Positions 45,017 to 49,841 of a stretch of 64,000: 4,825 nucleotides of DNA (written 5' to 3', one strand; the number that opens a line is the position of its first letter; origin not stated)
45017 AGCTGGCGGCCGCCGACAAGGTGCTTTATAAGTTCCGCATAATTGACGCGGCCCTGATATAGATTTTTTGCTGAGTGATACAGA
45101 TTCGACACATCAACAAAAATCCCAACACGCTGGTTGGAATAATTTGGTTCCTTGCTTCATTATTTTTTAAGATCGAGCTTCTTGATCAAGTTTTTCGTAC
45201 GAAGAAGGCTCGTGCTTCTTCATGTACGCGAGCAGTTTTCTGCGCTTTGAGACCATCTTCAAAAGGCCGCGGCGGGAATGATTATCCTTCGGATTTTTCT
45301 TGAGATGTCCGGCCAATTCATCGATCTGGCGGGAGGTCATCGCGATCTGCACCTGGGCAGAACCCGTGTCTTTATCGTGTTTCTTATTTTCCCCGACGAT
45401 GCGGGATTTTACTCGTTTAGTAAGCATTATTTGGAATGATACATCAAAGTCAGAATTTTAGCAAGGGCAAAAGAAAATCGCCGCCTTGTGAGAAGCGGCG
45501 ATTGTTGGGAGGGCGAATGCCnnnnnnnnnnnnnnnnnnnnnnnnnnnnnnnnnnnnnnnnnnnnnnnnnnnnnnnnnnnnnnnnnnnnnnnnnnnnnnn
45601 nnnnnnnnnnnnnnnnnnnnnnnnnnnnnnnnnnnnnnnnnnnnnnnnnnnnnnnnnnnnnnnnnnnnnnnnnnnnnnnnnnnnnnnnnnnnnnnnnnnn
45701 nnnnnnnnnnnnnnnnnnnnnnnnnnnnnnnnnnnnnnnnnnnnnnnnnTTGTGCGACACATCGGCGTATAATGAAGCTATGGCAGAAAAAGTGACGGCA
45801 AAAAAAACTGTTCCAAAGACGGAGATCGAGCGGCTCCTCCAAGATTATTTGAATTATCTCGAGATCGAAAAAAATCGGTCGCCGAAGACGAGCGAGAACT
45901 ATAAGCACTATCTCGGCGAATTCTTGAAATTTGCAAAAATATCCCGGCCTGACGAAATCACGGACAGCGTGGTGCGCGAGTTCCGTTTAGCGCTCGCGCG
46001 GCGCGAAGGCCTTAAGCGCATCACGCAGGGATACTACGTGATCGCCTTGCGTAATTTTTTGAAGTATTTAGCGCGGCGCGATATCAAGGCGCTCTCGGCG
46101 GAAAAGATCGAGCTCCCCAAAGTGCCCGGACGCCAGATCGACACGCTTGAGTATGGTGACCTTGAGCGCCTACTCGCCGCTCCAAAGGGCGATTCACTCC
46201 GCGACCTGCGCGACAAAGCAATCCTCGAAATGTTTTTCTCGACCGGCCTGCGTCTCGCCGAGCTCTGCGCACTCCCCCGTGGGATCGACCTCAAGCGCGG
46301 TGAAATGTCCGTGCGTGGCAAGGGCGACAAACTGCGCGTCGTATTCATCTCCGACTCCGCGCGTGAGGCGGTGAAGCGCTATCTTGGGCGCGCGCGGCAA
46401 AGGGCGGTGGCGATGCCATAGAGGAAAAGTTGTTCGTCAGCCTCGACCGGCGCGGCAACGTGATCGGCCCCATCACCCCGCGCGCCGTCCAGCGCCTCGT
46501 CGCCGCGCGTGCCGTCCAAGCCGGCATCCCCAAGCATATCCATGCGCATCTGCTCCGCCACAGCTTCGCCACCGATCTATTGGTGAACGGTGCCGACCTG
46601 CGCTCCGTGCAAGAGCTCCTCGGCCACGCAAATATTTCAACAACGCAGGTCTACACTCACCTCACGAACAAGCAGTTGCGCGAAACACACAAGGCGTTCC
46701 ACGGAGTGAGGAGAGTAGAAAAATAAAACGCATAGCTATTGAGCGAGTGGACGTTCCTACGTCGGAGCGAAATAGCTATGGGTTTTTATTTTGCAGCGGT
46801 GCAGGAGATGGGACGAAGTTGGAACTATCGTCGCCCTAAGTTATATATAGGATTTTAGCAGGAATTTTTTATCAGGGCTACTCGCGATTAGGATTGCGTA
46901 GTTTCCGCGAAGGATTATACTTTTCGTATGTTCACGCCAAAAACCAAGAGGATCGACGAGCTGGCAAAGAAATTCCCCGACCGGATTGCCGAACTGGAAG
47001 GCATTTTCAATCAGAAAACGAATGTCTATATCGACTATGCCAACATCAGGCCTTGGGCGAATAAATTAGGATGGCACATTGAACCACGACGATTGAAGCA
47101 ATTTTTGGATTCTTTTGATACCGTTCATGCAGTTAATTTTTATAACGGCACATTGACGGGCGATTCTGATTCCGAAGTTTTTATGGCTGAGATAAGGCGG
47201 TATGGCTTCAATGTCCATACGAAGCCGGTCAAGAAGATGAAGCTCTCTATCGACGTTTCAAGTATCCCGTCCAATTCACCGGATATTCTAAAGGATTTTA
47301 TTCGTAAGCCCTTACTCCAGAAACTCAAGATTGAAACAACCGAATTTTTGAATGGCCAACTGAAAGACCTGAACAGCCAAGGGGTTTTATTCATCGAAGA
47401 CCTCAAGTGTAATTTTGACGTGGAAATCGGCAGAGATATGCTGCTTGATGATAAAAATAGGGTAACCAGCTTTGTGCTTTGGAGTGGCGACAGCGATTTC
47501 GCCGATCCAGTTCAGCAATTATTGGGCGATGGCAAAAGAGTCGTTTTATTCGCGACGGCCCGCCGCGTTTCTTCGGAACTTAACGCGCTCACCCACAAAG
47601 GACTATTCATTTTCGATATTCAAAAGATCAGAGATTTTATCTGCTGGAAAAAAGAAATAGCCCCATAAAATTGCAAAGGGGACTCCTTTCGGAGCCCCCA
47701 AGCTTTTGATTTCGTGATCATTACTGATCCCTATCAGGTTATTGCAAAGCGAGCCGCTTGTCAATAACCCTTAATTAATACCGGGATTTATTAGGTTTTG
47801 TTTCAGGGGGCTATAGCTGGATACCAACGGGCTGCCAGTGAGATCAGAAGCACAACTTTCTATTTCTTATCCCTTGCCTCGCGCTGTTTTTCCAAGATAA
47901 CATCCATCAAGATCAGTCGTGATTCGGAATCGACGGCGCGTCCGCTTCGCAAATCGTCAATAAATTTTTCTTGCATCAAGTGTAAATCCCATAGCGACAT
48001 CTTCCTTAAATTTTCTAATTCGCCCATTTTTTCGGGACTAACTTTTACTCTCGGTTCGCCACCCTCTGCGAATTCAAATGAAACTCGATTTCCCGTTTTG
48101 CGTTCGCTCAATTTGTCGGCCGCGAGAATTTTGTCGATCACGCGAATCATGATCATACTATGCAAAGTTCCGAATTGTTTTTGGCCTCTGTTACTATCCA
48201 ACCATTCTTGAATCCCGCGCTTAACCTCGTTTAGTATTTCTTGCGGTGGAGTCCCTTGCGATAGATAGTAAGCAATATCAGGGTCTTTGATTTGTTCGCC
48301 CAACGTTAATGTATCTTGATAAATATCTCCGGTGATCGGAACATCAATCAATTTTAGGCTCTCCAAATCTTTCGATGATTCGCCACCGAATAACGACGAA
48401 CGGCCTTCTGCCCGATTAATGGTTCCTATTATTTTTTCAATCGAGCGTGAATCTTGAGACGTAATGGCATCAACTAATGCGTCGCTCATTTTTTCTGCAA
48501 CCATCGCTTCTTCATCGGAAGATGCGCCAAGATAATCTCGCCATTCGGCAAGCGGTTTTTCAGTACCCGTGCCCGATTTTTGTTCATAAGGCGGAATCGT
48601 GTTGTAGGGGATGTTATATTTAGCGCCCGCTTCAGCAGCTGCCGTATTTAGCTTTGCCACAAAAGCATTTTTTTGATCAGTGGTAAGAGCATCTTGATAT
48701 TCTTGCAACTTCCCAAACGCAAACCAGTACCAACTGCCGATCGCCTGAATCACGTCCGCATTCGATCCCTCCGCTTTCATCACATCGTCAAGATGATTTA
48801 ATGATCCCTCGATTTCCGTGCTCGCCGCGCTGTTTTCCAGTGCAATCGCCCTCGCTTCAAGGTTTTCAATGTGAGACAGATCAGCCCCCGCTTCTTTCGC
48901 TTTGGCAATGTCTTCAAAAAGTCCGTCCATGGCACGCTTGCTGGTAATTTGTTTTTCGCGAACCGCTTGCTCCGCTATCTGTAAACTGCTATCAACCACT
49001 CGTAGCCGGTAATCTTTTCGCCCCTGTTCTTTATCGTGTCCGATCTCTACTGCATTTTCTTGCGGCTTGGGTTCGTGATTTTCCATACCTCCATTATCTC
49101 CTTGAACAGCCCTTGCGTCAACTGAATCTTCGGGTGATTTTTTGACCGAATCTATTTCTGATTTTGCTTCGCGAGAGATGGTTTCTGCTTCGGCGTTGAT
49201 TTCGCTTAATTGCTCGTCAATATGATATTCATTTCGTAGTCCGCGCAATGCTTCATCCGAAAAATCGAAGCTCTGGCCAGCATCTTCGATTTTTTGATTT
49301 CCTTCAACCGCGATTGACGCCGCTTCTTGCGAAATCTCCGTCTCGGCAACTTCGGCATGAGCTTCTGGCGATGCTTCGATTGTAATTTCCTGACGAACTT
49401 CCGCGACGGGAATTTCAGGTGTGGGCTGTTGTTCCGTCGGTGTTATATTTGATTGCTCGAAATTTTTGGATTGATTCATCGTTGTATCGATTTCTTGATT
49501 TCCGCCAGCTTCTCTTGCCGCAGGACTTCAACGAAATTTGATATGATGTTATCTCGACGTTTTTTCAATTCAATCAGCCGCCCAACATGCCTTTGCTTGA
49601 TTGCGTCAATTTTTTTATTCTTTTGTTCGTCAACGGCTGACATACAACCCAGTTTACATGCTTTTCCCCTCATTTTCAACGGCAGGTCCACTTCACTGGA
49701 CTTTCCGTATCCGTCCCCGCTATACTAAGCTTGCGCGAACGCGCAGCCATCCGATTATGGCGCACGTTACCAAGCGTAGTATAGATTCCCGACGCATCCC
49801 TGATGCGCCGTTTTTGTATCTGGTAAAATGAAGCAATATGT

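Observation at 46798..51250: Candidate integrated element between a Xer-type recombinase gene and the 3' end of tRNA-Leu(TAG)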

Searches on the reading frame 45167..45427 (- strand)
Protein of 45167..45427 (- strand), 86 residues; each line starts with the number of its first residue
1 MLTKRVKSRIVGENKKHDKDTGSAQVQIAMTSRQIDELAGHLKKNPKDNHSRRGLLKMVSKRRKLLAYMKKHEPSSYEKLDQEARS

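Call 12: find_encoding_contigs(protein=window:45167-45427:-, flank=10000, max_places=10)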
Protein window:45167-45427:- (86 aa): no gene with exactly this product is on record in the collection.

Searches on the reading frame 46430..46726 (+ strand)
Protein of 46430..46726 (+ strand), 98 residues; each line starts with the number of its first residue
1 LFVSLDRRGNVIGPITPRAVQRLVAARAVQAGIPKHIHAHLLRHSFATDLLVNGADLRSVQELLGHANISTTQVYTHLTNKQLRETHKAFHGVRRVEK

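Call 6: search_protein_families(library=pfam, proteins=[window:46430-46726:+], max_evalue=0.1)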
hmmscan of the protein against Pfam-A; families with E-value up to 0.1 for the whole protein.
window:46430-46726:+ (98 aa): 1 family
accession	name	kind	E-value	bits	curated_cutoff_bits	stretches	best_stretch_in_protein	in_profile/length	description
PF00589.27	Phage_integrase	-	6.8e-21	75.2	27.1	1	14-80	104-170/172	Phage integrase family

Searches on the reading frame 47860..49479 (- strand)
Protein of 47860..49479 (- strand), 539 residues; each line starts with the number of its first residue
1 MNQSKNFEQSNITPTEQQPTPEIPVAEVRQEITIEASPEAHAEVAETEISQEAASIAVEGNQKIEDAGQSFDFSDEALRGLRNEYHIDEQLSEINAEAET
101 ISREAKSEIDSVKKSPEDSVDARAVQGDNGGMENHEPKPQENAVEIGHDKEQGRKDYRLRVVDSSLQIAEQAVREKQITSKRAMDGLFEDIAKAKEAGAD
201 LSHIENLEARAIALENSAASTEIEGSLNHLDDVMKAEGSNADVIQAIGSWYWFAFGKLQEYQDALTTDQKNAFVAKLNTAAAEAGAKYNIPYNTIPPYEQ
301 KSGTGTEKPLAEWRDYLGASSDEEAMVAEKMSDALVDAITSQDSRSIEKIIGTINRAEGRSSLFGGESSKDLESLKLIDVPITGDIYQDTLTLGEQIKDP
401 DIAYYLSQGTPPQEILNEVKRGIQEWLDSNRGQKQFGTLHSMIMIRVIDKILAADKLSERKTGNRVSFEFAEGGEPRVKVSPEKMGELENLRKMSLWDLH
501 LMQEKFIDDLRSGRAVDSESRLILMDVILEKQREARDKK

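Call 6: search_protein_families(library=pfam, proteins=[window:47860-49479:-], max_evalue=0.1)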
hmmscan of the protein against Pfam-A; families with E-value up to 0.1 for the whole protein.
window:47860-49479:- (539 aa): 1 family
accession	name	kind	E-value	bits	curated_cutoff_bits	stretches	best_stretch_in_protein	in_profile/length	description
PF09233.17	Endonuc-EcoRV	-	0.077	12.9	25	0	218-266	178-226/244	Restriction endonuclease EcoRV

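Call 11: find_encoding_contigs(protein=window:47860-49479:-, flank=10000, max_places=10)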
Protein window:47860-49479:- (539 aa): 1 contig read that carries it; 1 place shown.
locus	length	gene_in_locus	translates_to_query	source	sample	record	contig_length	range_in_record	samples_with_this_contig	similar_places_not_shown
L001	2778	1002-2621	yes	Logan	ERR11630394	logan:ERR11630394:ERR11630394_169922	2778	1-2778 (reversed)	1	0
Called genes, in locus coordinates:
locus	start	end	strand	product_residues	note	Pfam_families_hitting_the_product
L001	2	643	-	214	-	?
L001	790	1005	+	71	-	-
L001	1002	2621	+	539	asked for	-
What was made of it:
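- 49476..49691 (-): Cargo: 71-aa ORF translationally coupled to the 539-aa ORF by a 4-nt overlap. The same gene pair was called on an independent short-read contig, L001 (call 11).
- The independent short-read contig L001 does not cover the deletion junction (call 11).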

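Call 14: search_protein_families(library=phrogs, proteins=[window:47860-49479:-], max_evalue=0.01)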
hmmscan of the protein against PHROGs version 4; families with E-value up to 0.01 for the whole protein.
window:47860-49479:- (539 aa): 0 families

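Call 21: find_related_loci(query=window:47860-49479:-, collection=viral_contigs, flank=10000)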
Query window:47860-49479:- (539 aa) in viral_contigs; peptide patterns used: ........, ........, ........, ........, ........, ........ (x = any residue, [..] = any of these).
2 stretches matched a pattern, but none encodes a relative of the query by tblastn (E <= 1e-3).

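Call 24: find_homologous_proteins(query=window:47860-49479:-, max_evalue=0.001)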
Query window:47860-49479:- (539 aa): 1 proteins with E <= 0.001 among 8000 candidates.
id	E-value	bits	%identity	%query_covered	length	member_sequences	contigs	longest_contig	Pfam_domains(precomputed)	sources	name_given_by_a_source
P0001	0.0e+0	1163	100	100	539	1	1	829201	-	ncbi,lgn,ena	-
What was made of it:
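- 47860..49479 (-): Cargo: 539-aa orphan with an acidic N-terminus. It finds only itself in the 5.8-billion-protein search (call 24).
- Tried and rejected: p539 found only itself in the word-indexed search (call 24).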

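Call 35: search_protein_representatives(protein=window:47860-49479:-)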
Query: 539 residues. Proteins with E-value up to 0.001 (for the whole library): 17; up to 1e-10: 3; up to 1e-30: 1. The best 17 are listed.
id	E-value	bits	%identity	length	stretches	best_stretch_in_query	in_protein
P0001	0.0e+00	1162.8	100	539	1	1-539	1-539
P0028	2.4e-17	79.6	46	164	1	363-455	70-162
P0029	7.3e-13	64.8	36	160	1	147-292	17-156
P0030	3.1e-10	56.1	35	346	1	144-302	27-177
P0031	2.9e-09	52.9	30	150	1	143-278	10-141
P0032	5.7e-08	48.7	33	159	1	154-285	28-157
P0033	6.9e-08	48.4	33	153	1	146-283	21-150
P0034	3.0e-07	46.3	32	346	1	144-285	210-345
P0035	1.6e-06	43.9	30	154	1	133-285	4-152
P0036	2.7e-06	43.1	29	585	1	139-276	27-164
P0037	7.9e-06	41.6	28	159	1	147-287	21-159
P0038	1.2e-05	41.0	36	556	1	11-118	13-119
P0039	2.6e-05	39.9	33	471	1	12-120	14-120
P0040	1.4e-04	37.5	37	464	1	19-118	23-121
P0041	2.0e-04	37.0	30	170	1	150-285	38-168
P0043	9.6e-04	34.7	45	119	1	474-539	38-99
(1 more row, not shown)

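Call 51: search_protein_families(library=padloc, proteins=[window:47860-49479:-], max_evalue=0.05)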
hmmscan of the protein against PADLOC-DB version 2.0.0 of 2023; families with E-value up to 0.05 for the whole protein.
window:47860-49479:- (539 aa): 1 family
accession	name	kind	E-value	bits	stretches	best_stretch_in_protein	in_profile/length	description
PDLC03963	SoFic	-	0.00097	16.6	1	170-272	22-121/361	-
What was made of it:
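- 47860..49479 (-): There are no Pfam or PHROG hits and one weak PADLOC hit (SoFic, 9.7e-4) (calls 6, 14, 51).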

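Call 72: search_protein_families(library=pfam, proteins=[P0028, P0029, P0030, P0031, P0032, P0034, P0036, P0038, P0039, P0043], max_evalue=0.01)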
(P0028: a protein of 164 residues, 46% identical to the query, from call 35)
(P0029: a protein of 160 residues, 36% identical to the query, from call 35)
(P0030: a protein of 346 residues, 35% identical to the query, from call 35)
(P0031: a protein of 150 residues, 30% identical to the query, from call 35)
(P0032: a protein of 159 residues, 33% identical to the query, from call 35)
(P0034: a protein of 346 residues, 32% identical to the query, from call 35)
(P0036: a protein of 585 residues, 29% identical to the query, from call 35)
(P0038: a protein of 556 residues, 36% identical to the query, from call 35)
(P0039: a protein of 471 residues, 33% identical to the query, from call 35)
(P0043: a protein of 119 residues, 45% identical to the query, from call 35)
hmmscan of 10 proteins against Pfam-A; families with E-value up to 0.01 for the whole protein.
P0028 (164 aa): 0 families

P0029 (160 aa): 0 families

P0030 (346 aa): 1 family
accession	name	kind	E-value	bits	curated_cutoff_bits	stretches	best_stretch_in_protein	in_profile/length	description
PF16533.10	SOAR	-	0.0056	17.1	25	0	202-246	13-57/101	STIM1 Orai1-activating region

P0031 (150 aa): 0 families

P0032 (159 aa): 0 families

P0034 (346 aa): 0 families

P0036 (585 aa): 1 family
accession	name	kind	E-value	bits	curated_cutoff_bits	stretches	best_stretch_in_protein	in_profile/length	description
PF17304.8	OM14_C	-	0.0078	17.1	26.1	0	506-560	9-62/70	Mitochondrial outer membrane protein OM14, C-terminal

P0038 (556 aa): 2 families
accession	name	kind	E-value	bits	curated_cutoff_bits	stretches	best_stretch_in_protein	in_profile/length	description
PF06414.18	Zeta_toxin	-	0.00012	22.1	22.3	1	286-425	13-147/199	Zeta toxin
PF13671.12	AAA_33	-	0.00056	20.7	27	1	294-428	4-125/143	AAA domain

P0039 (471 aa): 2 families
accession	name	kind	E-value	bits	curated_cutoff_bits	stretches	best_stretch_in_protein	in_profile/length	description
PF00069.31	Pkinase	-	1.4e-07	31.7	31.7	1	205-308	64-163/263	Protein kinase domain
PF06293.20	Kdo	-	0.0069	16.3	21.3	0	210-288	89-167/207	Lipopolysaccharide kinase (Kdo/WaaP) family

P0043 (119 aa): 0 families

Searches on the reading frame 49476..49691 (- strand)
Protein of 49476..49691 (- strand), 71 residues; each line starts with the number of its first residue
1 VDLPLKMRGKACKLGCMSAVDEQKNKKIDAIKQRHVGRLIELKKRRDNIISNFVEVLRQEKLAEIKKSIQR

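Call 6: search_protein_families(library=pfam, proteins=[window:49476-49691:-], max_evalue=0.1)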
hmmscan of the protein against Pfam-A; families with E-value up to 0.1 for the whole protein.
window:49476-49691:- (71 aa): 0 families

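Call 14: search_protein_families(library=phrogs, proteins=[window:49476-49691:-], max_evalue=0.01)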
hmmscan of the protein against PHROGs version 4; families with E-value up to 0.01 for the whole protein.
window:49476-49691:- (71 aa): 0 families

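Call 51: search_protein_families(library=padloc, proteins=[window:49476-49691:-], max_evalue=0.05)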
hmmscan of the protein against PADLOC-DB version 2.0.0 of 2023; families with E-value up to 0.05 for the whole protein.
window:49476-49691:- (71 aa): 0 families
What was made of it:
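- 49476..49691 (-): No family hits (calls 6, 14, 51).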
